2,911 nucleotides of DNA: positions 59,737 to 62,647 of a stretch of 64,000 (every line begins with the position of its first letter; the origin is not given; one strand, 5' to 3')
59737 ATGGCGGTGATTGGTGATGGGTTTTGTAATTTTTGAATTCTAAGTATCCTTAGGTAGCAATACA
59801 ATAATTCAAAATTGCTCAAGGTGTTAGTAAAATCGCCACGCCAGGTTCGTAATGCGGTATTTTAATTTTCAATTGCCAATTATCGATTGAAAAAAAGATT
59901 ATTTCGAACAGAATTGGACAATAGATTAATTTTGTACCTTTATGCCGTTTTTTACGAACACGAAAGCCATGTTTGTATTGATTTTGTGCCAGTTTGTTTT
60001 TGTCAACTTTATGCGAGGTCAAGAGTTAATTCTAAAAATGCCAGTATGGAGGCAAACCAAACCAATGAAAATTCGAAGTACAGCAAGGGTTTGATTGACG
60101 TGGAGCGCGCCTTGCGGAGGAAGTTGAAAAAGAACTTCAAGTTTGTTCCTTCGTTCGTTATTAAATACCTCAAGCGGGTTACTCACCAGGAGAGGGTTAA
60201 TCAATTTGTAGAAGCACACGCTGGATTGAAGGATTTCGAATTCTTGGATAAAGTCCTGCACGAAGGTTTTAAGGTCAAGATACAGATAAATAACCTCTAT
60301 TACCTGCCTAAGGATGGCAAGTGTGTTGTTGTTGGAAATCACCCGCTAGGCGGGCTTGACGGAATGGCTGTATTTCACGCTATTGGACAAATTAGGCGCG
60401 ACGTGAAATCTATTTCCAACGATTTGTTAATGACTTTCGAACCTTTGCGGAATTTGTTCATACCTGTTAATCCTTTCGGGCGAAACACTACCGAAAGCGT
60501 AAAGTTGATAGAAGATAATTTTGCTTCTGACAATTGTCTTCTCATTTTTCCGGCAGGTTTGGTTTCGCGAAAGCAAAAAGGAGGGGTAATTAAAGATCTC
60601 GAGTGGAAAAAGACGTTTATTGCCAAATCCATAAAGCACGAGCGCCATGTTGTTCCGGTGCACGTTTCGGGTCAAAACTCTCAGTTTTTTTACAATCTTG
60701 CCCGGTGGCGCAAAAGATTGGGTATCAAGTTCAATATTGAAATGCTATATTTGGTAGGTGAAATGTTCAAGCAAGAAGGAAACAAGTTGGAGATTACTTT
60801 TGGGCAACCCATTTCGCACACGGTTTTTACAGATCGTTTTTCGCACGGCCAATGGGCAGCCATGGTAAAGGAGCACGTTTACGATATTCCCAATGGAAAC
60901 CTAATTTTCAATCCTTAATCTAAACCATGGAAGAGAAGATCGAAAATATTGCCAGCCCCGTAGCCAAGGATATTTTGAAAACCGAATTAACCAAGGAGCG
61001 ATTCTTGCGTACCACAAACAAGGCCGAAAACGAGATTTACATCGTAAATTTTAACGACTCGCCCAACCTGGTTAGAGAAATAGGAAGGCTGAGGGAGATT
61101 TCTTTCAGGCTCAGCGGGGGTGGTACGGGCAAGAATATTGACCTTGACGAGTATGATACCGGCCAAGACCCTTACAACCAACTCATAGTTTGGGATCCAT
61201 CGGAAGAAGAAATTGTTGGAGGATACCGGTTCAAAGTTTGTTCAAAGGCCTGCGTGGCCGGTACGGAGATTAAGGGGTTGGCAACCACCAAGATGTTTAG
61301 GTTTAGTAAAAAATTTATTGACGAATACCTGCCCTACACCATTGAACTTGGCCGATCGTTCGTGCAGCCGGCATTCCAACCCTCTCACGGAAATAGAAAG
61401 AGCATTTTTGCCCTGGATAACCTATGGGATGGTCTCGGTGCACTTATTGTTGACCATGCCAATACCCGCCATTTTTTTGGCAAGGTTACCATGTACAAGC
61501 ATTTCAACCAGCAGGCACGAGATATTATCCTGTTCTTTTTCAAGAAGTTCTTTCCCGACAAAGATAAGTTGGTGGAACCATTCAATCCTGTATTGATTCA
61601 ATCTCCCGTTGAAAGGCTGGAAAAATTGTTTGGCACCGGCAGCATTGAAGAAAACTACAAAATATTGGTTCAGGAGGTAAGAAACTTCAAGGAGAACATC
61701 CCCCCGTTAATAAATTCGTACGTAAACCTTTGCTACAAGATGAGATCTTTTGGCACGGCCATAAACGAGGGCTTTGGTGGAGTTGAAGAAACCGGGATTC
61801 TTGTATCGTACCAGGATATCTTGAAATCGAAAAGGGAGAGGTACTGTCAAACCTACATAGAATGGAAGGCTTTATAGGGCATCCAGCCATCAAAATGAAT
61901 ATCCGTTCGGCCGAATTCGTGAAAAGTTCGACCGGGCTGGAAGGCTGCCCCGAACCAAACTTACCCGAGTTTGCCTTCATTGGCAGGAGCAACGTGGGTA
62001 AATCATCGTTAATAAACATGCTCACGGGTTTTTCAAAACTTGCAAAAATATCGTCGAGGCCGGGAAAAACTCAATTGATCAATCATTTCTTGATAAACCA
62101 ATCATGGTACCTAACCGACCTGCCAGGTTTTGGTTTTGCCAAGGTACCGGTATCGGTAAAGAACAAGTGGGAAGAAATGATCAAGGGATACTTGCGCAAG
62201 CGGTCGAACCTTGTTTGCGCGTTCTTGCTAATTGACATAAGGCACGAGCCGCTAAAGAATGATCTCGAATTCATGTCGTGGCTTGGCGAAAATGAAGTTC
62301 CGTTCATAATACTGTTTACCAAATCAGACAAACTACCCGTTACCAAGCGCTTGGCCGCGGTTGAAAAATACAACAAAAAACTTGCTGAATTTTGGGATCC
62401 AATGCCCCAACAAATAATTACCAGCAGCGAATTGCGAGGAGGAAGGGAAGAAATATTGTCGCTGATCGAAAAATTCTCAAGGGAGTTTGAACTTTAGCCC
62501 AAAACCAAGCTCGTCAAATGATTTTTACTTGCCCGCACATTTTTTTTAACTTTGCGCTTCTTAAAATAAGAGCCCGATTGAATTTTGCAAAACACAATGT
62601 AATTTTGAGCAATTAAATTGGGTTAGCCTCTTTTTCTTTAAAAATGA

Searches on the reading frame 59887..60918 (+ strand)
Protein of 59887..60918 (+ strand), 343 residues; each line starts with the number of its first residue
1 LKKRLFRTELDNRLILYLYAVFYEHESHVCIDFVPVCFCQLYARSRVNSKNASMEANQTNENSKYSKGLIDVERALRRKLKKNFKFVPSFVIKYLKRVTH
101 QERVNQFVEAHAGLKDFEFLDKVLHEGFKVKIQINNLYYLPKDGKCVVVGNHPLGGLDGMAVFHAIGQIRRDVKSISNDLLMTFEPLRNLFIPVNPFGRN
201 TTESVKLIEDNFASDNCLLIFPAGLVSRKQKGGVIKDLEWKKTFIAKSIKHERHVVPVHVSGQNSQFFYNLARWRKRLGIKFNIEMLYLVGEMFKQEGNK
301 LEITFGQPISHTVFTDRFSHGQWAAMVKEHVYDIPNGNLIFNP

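Call 43: search_protein_families(library=pfam, proteins=[window:59887-60918:+], max_evalue=0.0001)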
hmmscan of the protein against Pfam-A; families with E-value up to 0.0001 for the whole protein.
window:59887-60918:+ (343 aa): 2 families
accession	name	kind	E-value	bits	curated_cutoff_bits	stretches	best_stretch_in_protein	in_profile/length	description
PF19576.4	Acyltransf_2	-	2.3e-57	194.4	27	1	78-332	5-257/266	Acyltransferase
PF01553.26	Acyltransferase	-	2.2e-06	28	23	1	131-260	1-131/132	Acyltransferase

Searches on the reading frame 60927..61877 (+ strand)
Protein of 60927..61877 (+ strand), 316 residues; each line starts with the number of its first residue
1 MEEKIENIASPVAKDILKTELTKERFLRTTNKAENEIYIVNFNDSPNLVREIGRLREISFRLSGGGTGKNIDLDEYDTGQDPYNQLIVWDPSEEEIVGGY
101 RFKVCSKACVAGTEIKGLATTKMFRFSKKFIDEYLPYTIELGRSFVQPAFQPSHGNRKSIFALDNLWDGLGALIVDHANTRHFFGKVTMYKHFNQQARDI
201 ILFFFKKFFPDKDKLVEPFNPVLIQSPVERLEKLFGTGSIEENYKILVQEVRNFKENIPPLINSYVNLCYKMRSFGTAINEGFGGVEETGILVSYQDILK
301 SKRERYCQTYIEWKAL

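Call 43: search_protein_families(library=pfam, proteins=[window:60927-61877:+], max_evalue=0.0001)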
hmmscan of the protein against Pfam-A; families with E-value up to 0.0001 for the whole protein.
window:60927-61877:+ (316 aa): 1 family
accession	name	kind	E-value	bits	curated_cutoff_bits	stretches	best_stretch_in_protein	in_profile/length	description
PF13444.12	Acetyltransf_5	-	7.9e-13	49.4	22.4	1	55-153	1-94/102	Acetyltransferase (GNAT) domain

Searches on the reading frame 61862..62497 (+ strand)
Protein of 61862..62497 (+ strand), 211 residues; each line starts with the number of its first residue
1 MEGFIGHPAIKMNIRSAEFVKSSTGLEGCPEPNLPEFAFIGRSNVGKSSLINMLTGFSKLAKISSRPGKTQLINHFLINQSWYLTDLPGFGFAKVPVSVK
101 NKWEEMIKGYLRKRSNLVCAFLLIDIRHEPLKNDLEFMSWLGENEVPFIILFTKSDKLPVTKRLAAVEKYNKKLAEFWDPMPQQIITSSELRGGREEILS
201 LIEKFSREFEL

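Call 43: search_protein_families(library=pfam, proteins=[window:61862-62497:+], max_evalue=0.0001)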
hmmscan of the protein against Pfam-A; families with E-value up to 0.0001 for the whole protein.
window:61862-62497:+ (211 aa): 3 families
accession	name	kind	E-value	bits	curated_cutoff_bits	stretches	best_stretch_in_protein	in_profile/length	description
PF01926.29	MMR_HSR1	-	5.8e-19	68.7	21.9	1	37-154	2-113/113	50S ribosome-binding GTPase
PF02421.24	FeoB_N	-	5.2e-07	29.7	27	1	37-161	3-121/156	Ferrous iron transport protein B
PF03193.22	RsgA_GTPase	-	1e-06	29.2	30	1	38-90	110-168/174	RsgA GTPase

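Call 65: find_encoding_contigs(protein=window:61862-62497:+, flank=10000, max_places=3)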
Protein window:61862-62497:+ (211 aa): 12 contigs read that carry it; 3 places shown.
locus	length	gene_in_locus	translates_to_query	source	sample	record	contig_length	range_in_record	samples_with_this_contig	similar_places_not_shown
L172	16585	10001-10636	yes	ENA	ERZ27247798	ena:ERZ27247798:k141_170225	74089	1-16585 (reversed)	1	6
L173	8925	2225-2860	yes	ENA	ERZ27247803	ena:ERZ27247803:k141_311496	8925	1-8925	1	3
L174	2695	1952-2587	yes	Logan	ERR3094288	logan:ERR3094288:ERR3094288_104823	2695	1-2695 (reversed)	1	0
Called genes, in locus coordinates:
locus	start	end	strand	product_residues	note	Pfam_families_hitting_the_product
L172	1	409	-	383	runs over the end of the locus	PF01098:FTSW_RODA_SPOVE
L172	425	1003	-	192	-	PF02875:Mur_ligase_C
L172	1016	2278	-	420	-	PF00953:Glycos_transf_4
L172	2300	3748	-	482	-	PF01225:Mur_ligase, PF08245:Mur_ligase_M, PF02875:Mur_ligase_C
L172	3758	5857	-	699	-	PF03717:PBP_dimer, PF00905:Transpeptidase, PF03793:PASTA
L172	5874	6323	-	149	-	PF19579:FtsL_2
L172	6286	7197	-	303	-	PF01795:Methyltransf_5, PF01728:FtsJ (faint)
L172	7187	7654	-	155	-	PF02381:MraZ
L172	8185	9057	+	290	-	PF19576:Acyltransf_2, PF01553:Acyltransferase (weak)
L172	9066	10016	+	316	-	PF13444:Acetyltransf_5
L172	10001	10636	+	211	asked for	PF03193:RsgA_GTPase (faint), PF01926:MMR_HSR1, PF02421:FeoB_N (weak)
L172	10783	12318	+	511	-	PF02518:HATPase_c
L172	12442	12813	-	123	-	PF02021:UPF0102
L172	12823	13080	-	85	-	PF02700:PurS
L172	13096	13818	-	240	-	PF01066:CDP-OH_P_transf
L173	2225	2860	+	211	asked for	PF03193:RsgA_GTPase (faint), PF01926:MMR_HSR1, PF02421:FeoB_N (weak)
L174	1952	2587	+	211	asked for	PF03193:RsgA_GTPase (faint), PF01926:MMR_HSR1, PF02421:FeoB_N (weak)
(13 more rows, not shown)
